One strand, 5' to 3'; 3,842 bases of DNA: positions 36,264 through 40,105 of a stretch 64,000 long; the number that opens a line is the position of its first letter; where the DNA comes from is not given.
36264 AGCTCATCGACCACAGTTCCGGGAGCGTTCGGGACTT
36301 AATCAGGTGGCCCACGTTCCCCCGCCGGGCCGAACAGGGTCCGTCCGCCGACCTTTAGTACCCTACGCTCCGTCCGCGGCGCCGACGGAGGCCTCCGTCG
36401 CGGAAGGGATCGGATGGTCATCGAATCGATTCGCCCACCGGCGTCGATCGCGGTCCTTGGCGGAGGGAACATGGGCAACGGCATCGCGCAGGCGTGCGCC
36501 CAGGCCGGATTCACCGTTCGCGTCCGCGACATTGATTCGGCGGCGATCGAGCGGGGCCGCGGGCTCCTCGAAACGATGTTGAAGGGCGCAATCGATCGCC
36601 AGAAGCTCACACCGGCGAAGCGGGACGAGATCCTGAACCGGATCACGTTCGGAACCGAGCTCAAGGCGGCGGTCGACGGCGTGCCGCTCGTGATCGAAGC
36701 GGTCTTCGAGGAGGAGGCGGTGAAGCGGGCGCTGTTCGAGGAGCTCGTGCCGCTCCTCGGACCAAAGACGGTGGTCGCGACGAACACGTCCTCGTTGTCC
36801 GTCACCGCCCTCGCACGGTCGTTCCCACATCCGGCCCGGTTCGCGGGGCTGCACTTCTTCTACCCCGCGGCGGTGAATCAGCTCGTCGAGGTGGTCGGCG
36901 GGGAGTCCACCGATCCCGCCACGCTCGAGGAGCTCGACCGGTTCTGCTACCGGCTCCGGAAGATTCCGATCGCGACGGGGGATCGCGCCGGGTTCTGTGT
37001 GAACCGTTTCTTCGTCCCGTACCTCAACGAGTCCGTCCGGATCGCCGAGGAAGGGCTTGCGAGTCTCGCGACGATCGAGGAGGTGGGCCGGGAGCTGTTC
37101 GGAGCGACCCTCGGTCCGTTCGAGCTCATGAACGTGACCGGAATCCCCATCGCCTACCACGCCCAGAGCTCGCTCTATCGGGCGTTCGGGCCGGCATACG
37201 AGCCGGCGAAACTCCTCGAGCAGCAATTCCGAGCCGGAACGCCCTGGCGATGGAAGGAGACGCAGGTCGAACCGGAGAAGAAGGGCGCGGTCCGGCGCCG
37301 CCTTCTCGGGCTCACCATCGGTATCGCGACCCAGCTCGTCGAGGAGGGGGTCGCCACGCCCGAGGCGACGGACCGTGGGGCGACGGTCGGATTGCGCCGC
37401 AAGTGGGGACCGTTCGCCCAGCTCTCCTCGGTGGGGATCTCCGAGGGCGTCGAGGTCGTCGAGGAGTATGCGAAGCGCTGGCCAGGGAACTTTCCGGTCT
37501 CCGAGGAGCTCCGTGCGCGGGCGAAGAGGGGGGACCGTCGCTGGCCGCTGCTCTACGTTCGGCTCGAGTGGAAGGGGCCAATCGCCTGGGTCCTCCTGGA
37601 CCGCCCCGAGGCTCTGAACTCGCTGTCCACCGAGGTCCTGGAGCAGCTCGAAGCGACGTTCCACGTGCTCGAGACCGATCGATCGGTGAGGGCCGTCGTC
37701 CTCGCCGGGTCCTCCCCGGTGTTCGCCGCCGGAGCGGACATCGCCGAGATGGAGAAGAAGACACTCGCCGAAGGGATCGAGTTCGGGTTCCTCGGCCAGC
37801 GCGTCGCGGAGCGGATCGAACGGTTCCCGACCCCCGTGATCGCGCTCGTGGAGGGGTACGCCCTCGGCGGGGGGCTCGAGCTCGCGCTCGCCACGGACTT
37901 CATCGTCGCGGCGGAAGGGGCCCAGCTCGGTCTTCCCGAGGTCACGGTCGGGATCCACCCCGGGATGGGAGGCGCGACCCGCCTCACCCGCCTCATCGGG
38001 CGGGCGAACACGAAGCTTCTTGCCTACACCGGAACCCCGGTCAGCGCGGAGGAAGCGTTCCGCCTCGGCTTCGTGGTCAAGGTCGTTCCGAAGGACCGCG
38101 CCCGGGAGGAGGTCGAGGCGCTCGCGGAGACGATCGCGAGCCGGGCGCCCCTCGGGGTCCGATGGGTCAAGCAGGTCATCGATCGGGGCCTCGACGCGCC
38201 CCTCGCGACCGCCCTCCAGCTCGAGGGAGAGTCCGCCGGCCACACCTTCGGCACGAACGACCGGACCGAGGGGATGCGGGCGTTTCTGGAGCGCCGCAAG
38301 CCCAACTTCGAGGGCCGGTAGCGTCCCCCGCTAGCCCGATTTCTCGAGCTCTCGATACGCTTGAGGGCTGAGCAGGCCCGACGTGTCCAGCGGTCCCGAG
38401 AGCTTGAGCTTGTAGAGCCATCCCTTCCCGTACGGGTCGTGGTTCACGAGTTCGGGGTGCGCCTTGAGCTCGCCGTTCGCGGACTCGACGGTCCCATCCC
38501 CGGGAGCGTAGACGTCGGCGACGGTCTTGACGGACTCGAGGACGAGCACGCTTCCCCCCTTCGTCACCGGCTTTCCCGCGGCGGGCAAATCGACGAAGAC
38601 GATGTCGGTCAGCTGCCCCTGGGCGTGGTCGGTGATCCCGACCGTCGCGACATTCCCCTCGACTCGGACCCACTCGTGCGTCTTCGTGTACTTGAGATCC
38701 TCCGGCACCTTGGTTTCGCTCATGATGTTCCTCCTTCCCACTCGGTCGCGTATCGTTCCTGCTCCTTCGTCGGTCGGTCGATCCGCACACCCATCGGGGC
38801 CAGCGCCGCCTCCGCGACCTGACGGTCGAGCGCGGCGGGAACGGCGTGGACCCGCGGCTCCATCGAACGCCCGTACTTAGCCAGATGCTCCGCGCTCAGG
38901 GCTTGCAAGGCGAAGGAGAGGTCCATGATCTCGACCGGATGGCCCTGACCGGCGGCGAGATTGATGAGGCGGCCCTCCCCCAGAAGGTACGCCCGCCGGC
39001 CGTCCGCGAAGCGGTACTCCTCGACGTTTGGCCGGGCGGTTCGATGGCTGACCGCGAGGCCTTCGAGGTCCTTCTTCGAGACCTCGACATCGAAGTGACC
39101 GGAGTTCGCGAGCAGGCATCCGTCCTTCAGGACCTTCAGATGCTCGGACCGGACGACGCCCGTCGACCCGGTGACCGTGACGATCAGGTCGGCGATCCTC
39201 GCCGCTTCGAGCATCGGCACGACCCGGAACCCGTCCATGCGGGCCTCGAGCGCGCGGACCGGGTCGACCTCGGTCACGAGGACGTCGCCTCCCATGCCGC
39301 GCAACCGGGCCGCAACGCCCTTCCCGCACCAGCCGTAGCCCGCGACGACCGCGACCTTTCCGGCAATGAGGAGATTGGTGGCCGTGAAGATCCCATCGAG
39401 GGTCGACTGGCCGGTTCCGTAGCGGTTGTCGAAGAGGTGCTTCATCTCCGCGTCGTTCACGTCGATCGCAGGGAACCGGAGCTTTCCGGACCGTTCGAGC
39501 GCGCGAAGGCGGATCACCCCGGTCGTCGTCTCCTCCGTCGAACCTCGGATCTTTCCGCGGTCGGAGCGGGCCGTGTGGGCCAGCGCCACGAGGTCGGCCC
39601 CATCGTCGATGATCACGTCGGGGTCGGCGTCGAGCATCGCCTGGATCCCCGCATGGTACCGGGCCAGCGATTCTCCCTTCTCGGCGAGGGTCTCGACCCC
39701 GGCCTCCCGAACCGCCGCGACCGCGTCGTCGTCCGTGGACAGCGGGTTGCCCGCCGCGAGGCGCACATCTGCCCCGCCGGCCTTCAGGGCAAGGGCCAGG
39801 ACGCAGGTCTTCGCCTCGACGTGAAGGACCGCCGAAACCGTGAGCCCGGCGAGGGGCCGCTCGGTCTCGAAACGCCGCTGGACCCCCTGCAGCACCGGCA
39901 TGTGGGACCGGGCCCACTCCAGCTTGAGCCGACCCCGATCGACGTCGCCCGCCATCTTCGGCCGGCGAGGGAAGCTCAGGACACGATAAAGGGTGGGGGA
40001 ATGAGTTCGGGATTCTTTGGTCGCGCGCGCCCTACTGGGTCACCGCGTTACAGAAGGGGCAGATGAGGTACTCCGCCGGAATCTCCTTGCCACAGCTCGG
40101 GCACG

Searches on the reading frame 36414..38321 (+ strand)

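Call 87: search_protein_families(library=pfam, proteins=[window:36414-38321:+], max_evalue=0.000001)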
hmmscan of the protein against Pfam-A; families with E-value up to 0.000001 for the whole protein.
window:36414-38321:+ (635 aa): 5 families
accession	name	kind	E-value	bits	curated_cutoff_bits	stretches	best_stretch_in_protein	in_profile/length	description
PF00378.25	ECH_1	-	7.8e-63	212.6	27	1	389-634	5-250/251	Enoyl-CoA hydratase/isomerase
PF02737.24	3HCDH_N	-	3.2e-53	180.8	22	1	12-190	2-179/180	3-hydroxyacyl-CoA dehydrogenase, NAD binding domain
PF16113.10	ECH_2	-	1.2e-38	133.9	27.2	1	391-572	2-186/335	Enoyl-CoA hydratase/isomerase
PF00725.27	3HCDH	-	1.4e-24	86.9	22.1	1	193-276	1-85/97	3-hydroxyacyl-CoA dehydrogenase, C-terminal domain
PF03446.21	NAD_binding_2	-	8.3e-07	29.6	21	0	11-128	1-96/161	NAD binding domain of 6-phosphogluconate dehydrogenase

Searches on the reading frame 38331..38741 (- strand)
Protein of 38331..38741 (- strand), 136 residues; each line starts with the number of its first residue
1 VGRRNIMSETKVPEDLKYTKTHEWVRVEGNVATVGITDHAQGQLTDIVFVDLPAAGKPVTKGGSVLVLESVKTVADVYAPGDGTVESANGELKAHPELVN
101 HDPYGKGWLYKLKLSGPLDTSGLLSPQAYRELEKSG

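Call 87: search_protein_families(library=pfam, proteins=[window:38331-38741:-], max_evalue=0.000001)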
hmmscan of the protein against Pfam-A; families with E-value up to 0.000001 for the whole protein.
window:38331-38741:- (136 aa): 1 family
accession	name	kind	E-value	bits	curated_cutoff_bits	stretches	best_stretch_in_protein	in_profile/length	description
PF01597.25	GCV_H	-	2.2e-39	134.5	22.2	1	16-134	1-120/122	Glycine cleavage H-protein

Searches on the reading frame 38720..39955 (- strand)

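Call 87: search_protein_families(library=pfam, proteins=[window:38720-39955:-], max_evalue=0.000001)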
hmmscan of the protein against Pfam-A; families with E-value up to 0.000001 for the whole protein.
window:38720-39955:- (411 aa): 2 families
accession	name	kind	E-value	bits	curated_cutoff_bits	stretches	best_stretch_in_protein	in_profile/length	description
PF00670.27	AdoHcyase_NAD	-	1.2e-49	168.9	27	1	177-337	1-161/162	S-adenosyl-L-homocysteine hydrolase, NAD binding domain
PF05221.23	AdoHcyase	-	2.3e-48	165.3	25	2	6-129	11-139/299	S-adenosyl-L-homocysteine hydrolase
